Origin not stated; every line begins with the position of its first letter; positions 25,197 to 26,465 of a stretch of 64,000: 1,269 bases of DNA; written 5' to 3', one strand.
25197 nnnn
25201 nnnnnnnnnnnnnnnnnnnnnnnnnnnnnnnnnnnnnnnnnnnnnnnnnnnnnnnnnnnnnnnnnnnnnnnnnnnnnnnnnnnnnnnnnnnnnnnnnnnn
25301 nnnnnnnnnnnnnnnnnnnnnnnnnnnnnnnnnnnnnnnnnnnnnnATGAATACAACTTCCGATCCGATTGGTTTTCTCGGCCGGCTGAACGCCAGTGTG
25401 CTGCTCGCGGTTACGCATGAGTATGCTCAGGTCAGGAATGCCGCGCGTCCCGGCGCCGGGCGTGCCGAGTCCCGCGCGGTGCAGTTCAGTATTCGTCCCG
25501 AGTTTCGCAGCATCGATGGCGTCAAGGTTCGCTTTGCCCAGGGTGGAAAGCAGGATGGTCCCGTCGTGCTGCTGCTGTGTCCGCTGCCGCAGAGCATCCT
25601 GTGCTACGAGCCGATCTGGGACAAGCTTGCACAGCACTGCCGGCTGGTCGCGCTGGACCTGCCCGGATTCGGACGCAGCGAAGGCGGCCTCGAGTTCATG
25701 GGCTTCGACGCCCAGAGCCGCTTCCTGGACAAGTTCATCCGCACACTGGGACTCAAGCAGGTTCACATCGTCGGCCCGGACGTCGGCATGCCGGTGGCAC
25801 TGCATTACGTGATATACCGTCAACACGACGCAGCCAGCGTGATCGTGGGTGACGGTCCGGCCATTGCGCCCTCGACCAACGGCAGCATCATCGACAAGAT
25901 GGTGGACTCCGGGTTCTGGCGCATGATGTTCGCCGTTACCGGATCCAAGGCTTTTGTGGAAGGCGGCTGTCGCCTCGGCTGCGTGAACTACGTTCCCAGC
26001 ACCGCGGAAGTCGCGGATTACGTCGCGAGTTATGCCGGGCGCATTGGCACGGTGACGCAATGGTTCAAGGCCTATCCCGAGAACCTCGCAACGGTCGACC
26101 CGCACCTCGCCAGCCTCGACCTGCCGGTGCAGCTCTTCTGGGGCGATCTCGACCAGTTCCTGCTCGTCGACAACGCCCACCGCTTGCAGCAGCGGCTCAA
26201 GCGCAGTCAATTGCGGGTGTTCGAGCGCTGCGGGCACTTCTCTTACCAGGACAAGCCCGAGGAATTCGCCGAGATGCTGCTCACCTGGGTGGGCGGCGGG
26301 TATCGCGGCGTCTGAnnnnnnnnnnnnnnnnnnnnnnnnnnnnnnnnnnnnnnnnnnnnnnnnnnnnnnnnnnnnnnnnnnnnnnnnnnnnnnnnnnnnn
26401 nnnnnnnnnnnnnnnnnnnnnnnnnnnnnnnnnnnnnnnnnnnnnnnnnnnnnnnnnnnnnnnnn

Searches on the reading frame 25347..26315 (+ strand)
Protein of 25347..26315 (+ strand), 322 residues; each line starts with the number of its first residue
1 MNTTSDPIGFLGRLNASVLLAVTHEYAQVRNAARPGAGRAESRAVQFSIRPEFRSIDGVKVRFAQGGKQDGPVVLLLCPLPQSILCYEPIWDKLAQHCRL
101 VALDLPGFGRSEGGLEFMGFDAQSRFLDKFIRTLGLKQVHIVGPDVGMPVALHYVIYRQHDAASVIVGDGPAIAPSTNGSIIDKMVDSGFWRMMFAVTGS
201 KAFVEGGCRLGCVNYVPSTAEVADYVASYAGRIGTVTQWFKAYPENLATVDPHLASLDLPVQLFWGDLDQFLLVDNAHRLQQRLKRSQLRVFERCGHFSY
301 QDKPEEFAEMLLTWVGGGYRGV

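Call 11: search_protein_families(library=pfam, proteins=[window:25347-26315:+], max_evalue=0.01)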
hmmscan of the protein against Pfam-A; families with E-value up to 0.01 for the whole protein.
window:25347-26315:+ (322 aa): 3 families
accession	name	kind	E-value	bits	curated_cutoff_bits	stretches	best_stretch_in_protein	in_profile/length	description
PF00561.26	Abhydrolase_1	-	8.2e-17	62.1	25.8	2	73-170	2-102/245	alpha/beta hydrolase fold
PF12697.13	Abhydrolase_6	-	3.5e-13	51.2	26.3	1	84-309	11-216/217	Alpha/beta hydrolase family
PF12146.15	Hydrolase_4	-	3.7e-06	26.9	27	1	84-298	17-233/239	Serine aminopeptidase, S33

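Call 12: search_protein_families(library=ncbifam, proteins=[window:25347-26315:+], max_evalue=0.01)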
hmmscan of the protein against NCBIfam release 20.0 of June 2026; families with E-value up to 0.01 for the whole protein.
window:25347-26315:+ (322 aa): 21 families
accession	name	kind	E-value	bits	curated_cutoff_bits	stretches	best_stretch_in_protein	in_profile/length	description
NF011457.0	PRK14875.1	equivalog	1.1e-19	70.6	307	2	37-187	99-248/372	acetoin dehydrogenase dihydrolipoyllysine-residue acetyltransferase subunit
NF002938.0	PRK03592.1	equivalog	8.3e-16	58.2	241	1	45-165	6-124/298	haloalkane dehalogenase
NF045632.1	hydroxlase_HsaD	equivalog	8.8e-15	54.4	400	2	259-314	232-287/290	4,5:9,10-diseco-3-hydroxy-5,9,17-trioxoandrosta-1(10),2-diene-4-oate hydrolase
TIGR03695.1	menH_SHCHC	equivalog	1.1e-13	51.2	208.55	2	72-167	3-101/252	2-succinyl-6-hydroxy-2,4-cyclohexadiene-1-carboxylate synthase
NF050089.1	i_nPHAscl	equivalog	1.1e-13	51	300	2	73-165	20-112/288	intracellular short-chain-length polyhydroxyalkanoate depolymerase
TIGR03056.1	bchO_mg_che_rel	equivalog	6.3e-13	48.4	172.55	2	54-156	11-114/278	alpha/beta fold hydrolase BchO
NF051488.1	bifunc_PcaDC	exception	5.3e-12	45.6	390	2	65-161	6-102/375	bifunctional 3-oxoadipate enol-lactonase/4-carboxymuconolactone decarboxylase PcaDC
NF002043.0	PRK00870.1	subfamily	5.6e-10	39.1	265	1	59-315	34-298/302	haloalkane dehalogenase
TIGR02427.1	protocat_pcaD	equivalog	8.9e-10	38.4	255.85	1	66-166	8-108/251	3-oxoadipate enol-lactonase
NF051487.1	bifunc_PcaCD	exception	1.6e-09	37.4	430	1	23-315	132-411/413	bifunctional 4-carboxymuconolactone decarboxylase/3-oxoadipate enol-lactonase PcaCD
NF002873.0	PRK03204.1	equivalog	8.4e-09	35.2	466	1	62-264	25-224/286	haloalkane dehalogenase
NF004514.1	PRK05855.1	equivalog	9.7e-09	34.3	455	1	54-155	5-109/578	SDR family oxidoreductase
TIGR01250.1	pro_imino_pep_2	subfamily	2.3e-08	34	167.65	1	253-315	226-287/288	proline iminopeptidase-family hydrolase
TIGR01738.1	bioH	equivalog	3.6e-08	33.3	206.95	1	249-313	177-243/245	pimeloyl-ACP methyl ester esterase BioH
NF008340.0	PRK11126.1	equivalog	1.8e-07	30.6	261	1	69-167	12-109/255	2-succinyl-6-hydroxy-2,4-cyclohexadiene-1-carboxylate synthase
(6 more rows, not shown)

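Call 34: search_solved_structures(query=window:25347-26315:+, max_evalue=0.000001, show_alignments=2)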
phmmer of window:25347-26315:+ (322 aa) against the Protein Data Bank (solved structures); distinct sequences matched with E-value up to 0.000001: 116 (the best 60 are shown).
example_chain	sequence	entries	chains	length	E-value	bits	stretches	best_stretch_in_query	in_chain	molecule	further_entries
6i8w_A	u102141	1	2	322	1.3e-18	70.9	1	55-315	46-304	Alpha/beta fold hydrolase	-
7ots_A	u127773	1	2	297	1.3e-12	51.1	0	253-315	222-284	Monoacylglycerol lipase ABHD6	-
7jqz_A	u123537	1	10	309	3.3e-12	49.8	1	49-155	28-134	Alpha/beta hydrolase fold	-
7zjt_A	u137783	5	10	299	6.3e-12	48.9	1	60-319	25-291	4,5:9,10-diseco-3-hydroxy-5,9,17-trioxoandrosta-1(10),2-diene-4-oate hydrolase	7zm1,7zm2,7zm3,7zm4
2vf2_A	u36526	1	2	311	9.2e-12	48.3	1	59-318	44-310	2-HYDROXY-6-OXO-6-PHENYLHEXA-2,4-DIENOATE HYDROLASE BPHD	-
2wud_A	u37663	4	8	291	1.8e-11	47.3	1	60-318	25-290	2-HYDROXY-6-OXO-6-PHENYLHEXA-2,4-DIENOATE HYDROLASE BPHD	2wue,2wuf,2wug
5jz9_A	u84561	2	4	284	1.9e-11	47.3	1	85-318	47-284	4,5:9,10-diseco-3-hydroxy-5,9,17-trioxoandrosta-1(10),2-diene-4-oate hydrolase | 2-hydroxy-6-oxo-6-phenylhexa-2,4-dienoate hydrolase BphD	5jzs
8oe6_A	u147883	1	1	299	3.7e-11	46.3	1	46-155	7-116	Structure of hyperstable haloalkane dehalogenase variant DhaA231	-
6y9e_A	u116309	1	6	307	2.1e-10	43.9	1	61-158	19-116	Ancestral haloalkane dehalogenase AncHLD2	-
7clz_A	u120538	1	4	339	2.2e-10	43.8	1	17-165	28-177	Putative hydrolase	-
6kxh_A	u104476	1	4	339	2.7e-10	43.5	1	17-161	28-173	Putative hydrolase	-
9ijk_A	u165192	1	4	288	3.1e-10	43.3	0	238-315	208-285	2-hydroxy-6-oxononadienedioate/2-hydroxy-6-oxononatrienedioate hydrolase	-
1u2e_A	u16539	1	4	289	3.1e-10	43.3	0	238-315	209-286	2-hydroxy-6-ketonona-2,4-dienedioic acid hydrolase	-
6y9f_A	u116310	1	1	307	3.3e-10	43.2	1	61-158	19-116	Ancestral haloalkane dehalogenase AncHLD3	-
1cqw_A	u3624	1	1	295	3.4e-10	43.2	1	47-155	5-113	HALOALKANE DEHALOGENASE; 1-CHLOROHEXANE HALIDOHYDROLASE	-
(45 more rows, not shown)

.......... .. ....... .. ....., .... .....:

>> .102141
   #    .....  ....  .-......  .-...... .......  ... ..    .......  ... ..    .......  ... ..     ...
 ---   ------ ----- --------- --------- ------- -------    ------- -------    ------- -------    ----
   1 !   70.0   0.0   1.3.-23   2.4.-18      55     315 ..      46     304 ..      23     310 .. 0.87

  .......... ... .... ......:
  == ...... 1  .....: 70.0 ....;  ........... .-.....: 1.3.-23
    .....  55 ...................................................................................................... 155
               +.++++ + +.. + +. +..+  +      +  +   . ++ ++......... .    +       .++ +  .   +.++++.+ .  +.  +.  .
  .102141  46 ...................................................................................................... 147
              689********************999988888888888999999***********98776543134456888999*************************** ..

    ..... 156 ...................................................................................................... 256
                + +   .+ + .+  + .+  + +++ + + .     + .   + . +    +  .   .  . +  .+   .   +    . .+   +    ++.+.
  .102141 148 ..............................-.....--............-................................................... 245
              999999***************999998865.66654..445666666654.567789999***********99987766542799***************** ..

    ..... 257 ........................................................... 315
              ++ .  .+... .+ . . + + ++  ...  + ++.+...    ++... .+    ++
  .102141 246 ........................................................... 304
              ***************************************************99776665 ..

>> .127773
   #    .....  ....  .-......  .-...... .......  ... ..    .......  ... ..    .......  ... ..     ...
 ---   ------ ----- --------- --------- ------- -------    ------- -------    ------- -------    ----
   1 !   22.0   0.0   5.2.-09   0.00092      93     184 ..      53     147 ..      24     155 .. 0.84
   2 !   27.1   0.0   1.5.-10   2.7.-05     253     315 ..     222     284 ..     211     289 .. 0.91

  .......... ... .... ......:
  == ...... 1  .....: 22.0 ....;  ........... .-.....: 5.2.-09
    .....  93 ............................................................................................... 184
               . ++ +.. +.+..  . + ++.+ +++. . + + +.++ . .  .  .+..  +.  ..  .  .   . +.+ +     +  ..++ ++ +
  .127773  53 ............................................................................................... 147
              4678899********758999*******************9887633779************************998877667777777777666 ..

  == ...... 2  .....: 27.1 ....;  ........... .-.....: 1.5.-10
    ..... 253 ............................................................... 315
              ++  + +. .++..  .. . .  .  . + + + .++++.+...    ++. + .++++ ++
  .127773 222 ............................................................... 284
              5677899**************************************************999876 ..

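Call 47: list_cluster_members(proteins=[window:25347-26312:+, window:26511-27899:+, window:50969-52681:+, window:38013-39206:-, window:60784-61755:-, window:62098-62973:+, window:52712-53533:-, window:54372-55196:-, window:57086-57898:-, window:16417-20145:+])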
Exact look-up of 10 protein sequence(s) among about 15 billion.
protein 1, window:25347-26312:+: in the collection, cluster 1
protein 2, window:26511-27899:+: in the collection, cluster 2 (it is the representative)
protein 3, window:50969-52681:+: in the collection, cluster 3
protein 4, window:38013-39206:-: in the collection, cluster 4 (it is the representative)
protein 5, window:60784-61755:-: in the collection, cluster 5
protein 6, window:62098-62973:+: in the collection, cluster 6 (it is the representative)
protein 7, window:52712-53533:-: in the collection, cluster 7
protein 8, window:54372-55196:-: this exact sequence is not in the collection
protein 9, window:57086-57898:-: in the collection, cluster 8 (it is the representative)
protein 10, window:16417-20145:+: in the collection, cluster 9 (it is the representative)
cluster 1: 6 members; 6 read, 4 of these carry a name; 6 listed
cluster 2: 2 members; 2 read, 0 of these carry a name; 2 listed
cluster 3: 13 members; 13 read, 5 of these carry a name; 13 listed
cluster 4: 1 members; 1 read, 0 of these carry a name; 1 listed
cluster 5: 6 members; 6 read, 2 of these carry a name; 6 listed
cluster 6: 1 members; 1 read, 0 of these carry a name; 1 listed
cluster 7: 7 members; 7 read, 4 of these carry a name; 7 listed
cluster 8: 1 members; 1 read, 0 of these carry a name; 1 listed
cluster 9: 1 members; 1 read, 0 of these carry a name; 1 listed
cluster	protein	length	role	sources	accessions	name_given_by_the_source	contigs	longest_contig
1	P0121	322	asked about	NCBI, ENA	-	-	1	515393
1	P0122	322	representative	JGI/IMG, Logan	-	pimeloyl-ACP methyl ester carboxylesterase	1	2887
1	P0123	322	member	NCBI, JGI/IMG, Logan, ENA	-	pimeloyl-ACP methyl ester carboxylesterase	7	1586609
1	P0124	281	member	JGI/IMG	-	pimeloyl-ACP methyl ester carboxylesterase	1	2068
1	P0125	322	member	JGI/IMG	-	pimeloyl-ACP methyl ester carboxylesterase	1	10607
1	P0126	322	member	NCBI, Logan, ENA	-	-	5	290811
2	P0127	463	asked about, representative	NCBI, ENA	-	-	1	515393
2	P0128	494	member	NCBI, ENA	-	-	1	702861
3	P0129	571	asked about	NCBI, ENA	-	-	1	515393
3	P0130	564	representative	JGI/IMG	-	carbon starvation protein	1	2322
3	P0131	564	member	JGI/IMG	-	carbon starvation protein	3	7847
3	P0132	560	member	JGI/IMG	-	carbon starvation protein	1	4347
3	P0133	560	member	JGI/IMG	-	carbon starvation protein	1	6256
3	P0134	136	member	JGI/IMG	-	carbon starvation protein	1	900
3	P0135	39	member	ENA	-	-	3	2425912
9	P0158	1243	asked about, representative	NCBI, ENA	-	-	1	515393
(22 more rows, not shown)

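Call 48: find_homologous_proteins(query=window:25347-26312:+, max_evalue=1e-10)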
Query window:25347-26312:+ (322 aa): 359 proteins with E <= 1e-10 among 2987 candidates; the best 120 are listed.
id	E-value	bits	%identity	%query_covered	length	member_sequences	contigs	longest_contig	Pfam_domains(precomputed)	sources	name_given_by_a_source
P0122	4.0e-214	728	98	100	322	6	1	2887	PF12697.14,PF00561.27,PF12146.16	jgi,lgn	jgi:pimeloyl-ACP methyl ester carboxylesterase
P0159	6.7e-180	616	82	100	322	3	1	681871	PF12697.14,PF00561.27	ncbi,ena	-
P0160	5.5e-173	593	77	100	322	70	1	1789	PF12697.14,PF00561.27,PF12146.16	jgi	jgi:pimeloyl-ACP methyl ester carboxylesterase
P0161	6.6e-172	590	78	100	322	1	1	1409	PF12697.14,PF00561.27,PF12146.16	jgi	jgi:pimeloyl-ACP methyl ester carboxylesterase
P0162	7.4e-171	586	76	100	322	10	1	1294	PF12697.14,PF00561.27,PF12146.16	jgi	jgi:pimeloyl-ACP methyl ester carboxylesterase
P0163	9.6e-169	579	76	100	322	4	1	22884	PF12697.14,PF00561.27,PF12146.16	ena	-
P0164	1.7e-168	578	75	100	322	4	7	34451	PF12697.14,PF00561.27,PF12146.16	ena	-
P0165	3.0e-168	577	76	99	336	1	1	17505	PF12697.14,PF00561.27,PF12146.16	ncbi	-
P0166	4.8e-167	574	76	100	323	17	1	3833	PF12697.14,PF00561.27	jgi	-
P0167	6.1e-167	573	75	100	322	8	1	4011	PF12697.14,PF00561.27,PF12146.16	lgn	-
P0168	1.1e-166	572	74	100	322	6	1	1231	PF12697.14,PF00561.27,PF12146.16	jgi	jgi:pimeloyl-ACP methyl ester carboxylesterase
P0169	3.4e-166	571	73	100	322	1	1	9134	PF12697.14,PF00561.27,PF12146.16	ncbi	-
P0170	4.4e-166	570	73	100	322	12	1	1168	PF12697.14,PF00561.27,PF12146.16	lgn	-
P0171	1.1e-165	569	75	100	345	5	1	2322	PF12697.14,PF00561.27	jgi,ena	-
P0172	2.2e-165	568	73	100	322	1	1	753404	PF12697.14,PF00561.27,PF12146.16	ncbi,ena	-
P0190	1.1e-157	543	71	100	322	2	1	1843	PF12697.14,PF00561.27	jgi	jgi:pimeloyl-ACP methyl ester carboxylesterase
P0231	1.9e-138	480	65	100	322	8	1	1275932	PF12697.14,PF00561.27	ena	-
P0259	4.7e-132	459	60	99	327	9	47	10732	PF12697.14,PF00561.27,PF12146.16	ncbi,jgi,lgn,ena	ncbi:MAG: alpha/beta hydrolase [Gammaproteobacteria bacterium]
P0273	5.6e-130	452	61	100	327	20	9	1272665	PF12697.14,PF00561.27,PF12146.16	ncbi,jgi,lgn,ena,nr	ncbi:MAG TPA: alpha/beta hydrolase [Methyloceanibacter sp.]|nr:alpha/beta hydrolase [Methyloceanibac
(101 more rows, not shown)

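Call 50: find_encoding_contigs(protein=P0158, flank=10000, max_places=2)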
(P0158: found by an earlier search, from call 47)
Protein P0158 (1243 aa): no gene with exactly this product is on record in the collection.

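Call 74: predict_structure(alignment_id=A2)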
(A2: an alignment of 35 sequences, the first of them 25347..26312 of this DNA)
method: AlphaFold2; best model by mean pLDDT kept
length: 322 residues; sequences in the alignment: 35
mean_pLDDT: 94.0   pTM: 0.93
mean pLDDT of the five models: 94.0, 93.7, 93.0, 91.8, 91.7
residues with pLDDT >= 90: 266; 70-90: 51; 50-70: 5; < 50: 0
segments of 3 or more residues with pLDDT < 50: none
pLDDT, mean of each block of 10 residues (from residue 1): 80 90 90 95 93 98 97 97 97 98 97 94 98 98 97 97 96 81 84 84 94 97 95 88 92 96 97 95 97 98 98 97 93
secondary structure, 60 per line:
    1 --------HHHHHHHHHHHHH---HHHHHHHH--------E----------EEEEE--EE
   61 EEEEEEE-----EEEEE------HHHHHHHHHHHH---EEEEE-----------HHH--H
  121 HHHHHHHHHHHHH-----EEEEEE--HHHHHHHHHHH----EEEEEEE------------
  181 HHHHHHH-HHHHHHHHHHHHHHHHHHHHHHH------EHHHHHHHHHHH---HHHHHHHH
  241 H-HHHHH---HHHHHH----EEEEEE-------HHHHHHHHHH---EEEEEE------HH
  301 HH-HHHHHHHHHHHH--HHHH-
elements in order: H9-21 H25-32 E52-56 E59-67 E73-77 H84-95 E99-103 H120-133 E139-144 H147-157 E162-168 H181-187 H189-211 H219-229 H233-241 H243-247 H251-256 E261-266 H274-283 E287-292 H299-302 H304-315 H318-321

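Call 76: fold_search(model_id=the predicted structure, library=pdb)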
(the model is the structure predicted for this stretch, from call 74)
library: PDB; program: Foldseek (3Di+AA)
matches with E <= 10: 1955; with E <= 0.001: 1752
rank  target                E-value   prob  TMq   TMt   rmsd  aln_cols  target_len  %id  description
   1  6i8w_A                5.1e-21  1.00  0.68  0.70   7.8       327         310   21  Crystal structure of a membrane phospholipase A, a novel bacterial virulence factor (released 2019-11-27)
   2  4opm_A                1.8e-18  1.00  0.74  0.79   6.7       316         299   18  Crystal structure of a putative lipase (lip1) from Acinetobacter baumannii AYE at 1.70 A resolution (released 2014-02-19)
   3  7jqz_A                2.1e-18  1.00  0.72  0.78   3.6       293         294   21  Crystal structure of Cfl2 wild-type from Burkholderia cenocepacia (released 2021-03-17)
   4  4k2a_C                3.0e-18  1.00  0.72  0.77   3.4       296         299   23  Crystal structure of haloalkane dehalogenase DbeA from Bradyrhizobium elkani USDA94 (released 2014-06-25)
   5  3sk0                  3.2e-18  1.00  0.70  0.72   4.5       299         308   22  structure of Rhodococcus rhodochrous haloalkane dehalogenase DhaA mutant DhaA12 (released 2012-06-27)
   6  1bn6                  4.6e-18  1.00  0.72  0.79   3.5       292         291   22  HALOALKANE DEHALOGENASE FROM A RHODOCOCCUS SPECIES (released 2000-02-18)
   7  7wam                  4.8e-18  1.00  0.73  0.80   3.2       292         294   21  Crystal structure of HaloTag complexed with VL1 (released 2022-02-02)
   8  6s42                  5.1e-18  1.00  0.72  0.79   3.2       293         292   22  The double mutant(Ile44Leu+Gln102His) of haloalkane dehalogenase DbeA from Bradyrhizobium elkanii USDA94 with an elimina (released 2020-02-05)
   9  6u32                  8.8e-18  1.00  0.72  0.79   3.3       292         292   21  Crystal structure of HaloTag bound to tetramethylrhodamine-HaloTag ligand (released 2020-09-30)
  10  4kaf_B                1.2e-17  1.00  0.72  0.78   4.0       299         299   20  Crystal Structure of Haloalkane dehalogenase HaloTag7 at the resolution 1.5A, Northeast Structural Genomics Consortium (released 2013-06-05)
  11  4hzg                  1.3e-17  1.00  0.73  0.79   3.3       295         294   21  Structure of haloalkane dehalogenase DhaA from Rhodococcus rhodochrous (released 2013-10-02)
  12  7ond_A                1.4e-17  1.00  0.73  0.79   3.2       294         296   20  HaloTag Engineering for Enhanced Fluorogenicity and Kinetics with a Styrylpyridine Dye (released 2021-07-21)
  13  8b6s_B                1.5e-17  1.00  0.73  0.47   3.9       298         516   20  X-ray structure of the haloalkane dehalogenase HaloTag7 fusion to the green fluorescent protein GFP (ChemoG1) labeled  (released 2023-07-26)
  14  5xmd_C                1.6e-17  1.00  0.68  0.71   4.8       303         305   18  Crystal structure of epoxide hydrolase VrEH1 from Vigna radiata (released 2018-05-16)
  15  6y9e_F                1.7e-17  1.00  0.72  0.80   3.3       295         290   23  Crystal structure of putative ancestral haloalkane dehalogenase AncHLD2 (node 2) (released 2020-11-18)
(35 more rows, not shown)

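Call 78: find_encoding_contigs(protein=P0190, flank=5000, max_places=4)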
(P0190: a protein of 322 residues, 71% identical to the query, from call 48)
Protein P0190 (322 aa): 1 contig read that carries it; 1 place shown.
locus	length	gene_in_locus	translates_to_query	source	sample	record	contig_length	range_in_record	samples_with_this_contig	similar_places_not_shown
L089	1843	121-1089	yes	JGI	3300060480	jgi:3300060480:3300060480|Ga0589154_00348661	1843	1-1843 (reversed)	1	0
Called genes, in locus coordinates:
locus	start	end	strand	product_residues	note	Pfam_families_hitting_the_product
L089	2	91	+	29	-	?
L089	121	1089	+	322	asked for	PF00561:Abhydrolase_1, PF12697:Abhydrolase_6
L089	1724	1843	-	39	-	?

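Call 89: find_encoding_contigs(protein=P0273, flank=5000, max_places=3)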
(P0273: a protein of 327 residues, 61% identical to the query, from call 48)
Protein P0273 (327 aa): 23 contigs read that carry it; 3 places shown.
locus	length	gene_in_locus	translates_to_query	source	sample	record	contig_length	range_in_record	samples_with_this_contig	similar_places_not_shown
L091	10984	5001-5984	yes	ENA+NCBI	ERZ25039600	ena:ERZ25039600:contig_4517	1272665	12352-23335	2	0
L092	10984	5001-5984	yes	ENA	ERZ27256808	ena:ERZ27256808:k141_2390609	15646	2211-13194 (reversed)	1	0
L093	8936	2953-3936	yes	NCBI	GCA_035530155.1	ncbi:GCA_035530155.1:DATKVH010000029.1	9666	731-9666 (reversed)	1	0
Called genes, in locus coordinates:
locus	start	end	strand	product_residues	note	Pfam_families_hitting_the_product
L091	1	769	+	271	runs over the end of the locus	PF02353:CMAS (weak), PF03848:TehB, PF01135:PCMT (weak), PF01209:Ubie_methyltran, PF13847:Methyltransf_31, PF08241:Methyltransf_11, PF08242:Methyltransf_12, PF13649:Methyltransf_25, +3 more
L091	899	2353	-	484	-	PF00924:MS_channel_2nd, PF21082:MS_channel_3rd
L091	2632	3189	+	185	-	-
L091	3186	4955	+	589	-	PF00884:Sulfatase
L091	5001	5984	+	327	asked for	PF00561:Abhydrolase_1, PF12146:Hydrolase_4 (weak), PF12697:Abhydrolase_6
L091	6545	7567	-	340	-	PF00072:Response_reg, PF00211:Guanylate_cyc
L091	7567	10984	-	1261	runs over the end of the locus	PF00672:HAMP, PF08447:PAS_3, PF00512:HisKA, PF02518:HATPase_c, PF00072:Response_reg, PF01627:Hpt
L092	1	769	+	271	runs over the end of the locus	PF02353:CMAS (weak), PF03848:TehB, PF01135:PCMT (weak), PF01209:Ubie_methyltran, PF13847:Methyltransf_31, PF08241:Methyltransf_11, PF08242:Methyltransf_12, PF13649:Methyltransf_25, +3 more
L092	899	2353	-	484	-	PF00924:MS_channel_2nd, PF21082:MS_channel_3rd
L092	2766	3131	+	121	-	-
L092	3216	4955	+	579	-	PF00884:Sulfatase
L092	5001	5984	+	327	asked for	PF00561:Abhydrolase_1, PF12146:Hydrolase_4 (weak), PF12697:Abhydrolase_6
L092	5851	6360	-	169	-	-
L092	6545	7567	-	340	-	PF00072:Response_reg, PF00211:Guanylate_cyc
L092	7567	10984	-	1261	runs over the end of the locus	PF00672:HAMP, PF08447:PAS_3, PF00512:HisKA, PF02518:HATPase_c, PF00072:Response_reg, PF01627:Hpt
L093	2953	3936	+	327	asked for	PF00561:Abhydrolase_1, PF12146:Hydrolase_4 (weak), PF12697:Abhydrolase_6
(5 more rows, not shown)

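Call 90: find_encoding_contigs(protein=P0231, flank=5000, max_places=2)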
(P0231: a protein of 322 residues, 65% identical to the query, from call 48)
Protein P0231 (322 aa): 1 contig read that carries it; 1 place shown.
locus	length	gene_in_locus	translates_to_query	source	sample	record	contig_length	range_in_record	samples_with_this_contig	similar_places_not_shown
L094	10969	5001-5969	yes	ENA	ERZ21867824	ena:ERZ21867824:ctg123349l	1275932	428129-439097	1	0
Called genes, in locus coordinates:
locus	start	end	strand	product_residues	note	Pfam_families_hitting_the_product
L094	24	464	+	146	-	PF00027:cNMP_binding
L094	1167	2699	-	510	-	PF05598:DUF772, PF01609:DDE_Tnp_1, PF13751:DDE_Tnp_1_6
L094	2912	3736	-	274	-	PF13230:GATase_4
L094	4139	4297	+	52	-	-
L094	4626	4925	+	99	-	-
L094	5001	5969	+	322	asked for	PF00561:Abhydrolase_1, PF12697:Abhydrolase_6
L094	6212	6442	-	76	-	-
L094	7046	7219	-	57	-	PF13230:GATase_4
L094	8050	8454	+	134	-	-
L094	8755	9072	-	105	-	-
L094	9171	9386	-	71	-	-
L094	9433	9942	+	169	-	-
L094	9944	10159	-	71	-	-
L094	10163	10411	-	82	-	-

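Call 91: find_encoding_contigs(protein=P0259, flank=5000, max_places=3)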
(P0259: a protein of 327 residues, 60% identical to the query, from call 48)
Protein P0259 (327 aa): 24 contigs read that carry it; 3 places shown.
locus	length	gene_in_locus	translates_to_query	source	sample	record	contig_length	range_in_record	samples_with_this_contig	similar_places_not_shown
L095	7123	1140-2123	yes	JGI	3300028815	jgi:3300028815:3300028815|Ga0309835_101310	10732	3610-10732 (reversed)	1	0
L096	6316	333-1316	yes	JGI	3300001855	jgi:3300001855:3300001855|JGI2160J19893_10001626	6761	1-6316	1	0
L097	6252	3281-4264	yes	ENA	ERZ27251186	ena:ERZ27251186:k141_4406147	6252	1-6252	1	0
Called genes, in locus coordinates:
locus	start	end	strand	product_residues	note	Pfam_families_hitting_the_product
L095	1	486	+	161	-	?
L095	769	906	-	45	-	-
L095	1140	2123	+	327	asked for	PF00561:Abhydrolase_1, PF12146:Hydrolase_4 (weak), PF12697:Abhydrolase_6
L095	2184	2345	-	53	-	-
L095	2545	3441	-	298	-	PF01297:ZnuA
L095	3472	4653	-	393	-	PF12704:MacB_PCD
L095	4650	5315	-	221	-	PF00005:ABC_tran, PF13555:AAA_29 (weak), PF13304:AAA_21 (faint)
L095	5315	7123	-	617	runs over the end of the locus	-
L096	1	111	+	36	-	?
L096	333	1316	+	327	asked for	PF00561:Abhydrolase_1, PF12146:Hydrolase_4 (weak), PF12697:Abhydrolase_6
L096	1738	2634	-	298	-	PF01297:ZnuA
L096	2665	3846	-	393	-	PF12704:MacB_PCD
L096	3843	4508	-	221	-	PF00005:ABC_tran, PF13555:AAA_29 (weak), PF13304:AAA_21 (faint)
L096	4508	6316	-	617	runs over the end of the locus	-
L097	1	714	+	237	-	?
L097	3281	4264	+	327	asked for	PF00561:Abhydrolase_1, PF12146:Hydrolase_4 (weak), PF12697:Abhydrolase_6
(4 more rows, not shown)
